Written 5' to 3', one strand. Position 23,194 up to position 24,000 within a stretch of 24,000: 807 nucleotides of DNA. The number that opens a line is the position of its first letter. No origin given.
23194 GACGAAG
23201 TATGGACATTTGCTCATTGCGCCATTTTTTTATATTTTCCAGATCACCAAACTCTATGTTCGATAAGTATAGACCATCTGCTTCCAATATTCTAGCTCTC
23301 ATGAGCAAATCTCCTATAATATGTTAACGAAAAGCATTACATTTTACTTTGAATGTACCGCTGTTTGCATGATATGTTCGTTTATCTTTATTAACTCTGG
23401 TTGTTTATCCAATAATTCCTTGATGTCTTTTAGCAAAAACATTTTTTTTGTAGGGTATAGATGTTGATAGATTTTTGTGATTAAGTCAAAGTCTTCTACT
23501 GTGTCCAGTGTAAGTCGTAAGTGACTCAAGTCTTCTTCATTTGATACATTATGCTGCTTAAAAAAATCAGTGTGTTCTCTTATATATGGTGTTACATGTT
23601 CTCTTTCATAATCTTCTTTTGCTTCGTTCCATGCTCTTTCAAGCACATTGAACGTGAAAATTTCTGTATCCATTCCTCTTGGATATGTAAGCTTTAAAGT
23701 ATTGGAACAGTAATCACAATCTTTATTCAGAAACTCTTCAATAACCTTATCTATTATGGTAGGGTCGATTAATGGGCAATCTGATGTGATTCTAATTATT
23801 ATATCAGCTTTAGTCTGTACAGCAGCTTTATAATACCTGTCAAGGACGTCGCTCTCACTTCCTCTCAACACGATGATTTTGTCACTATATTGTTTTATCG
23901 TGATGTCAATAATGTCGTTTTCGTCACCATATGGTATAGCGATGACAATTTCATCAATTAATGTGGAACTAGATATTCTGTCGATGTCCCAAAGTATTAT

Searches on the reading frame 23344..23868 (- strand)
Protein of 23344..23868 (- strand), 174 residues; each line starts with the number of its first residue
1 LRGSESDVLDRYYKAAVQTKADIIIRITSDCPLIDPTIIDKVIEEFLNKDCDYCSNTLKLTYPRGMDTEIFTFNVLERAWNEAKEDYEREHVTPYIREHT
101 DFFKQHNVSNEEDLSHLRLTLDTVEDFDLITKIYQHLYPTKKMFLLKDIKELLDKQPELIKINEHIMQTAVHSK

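Call 72: search_protein_families(library=pfam, proteins=[window:23344-23868:-], max_evalue=0.001)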
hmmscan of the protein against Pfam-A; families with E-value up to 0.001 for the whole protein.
window:23344-23868:- (174 aa): 1 family
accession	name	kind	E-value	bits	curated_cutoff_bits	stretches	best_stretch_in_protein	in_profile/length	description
PF02348.25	CTP_transf_3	-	8.7e-20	71.9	22.6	1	2-159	67-210/217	Cytidylyltransferase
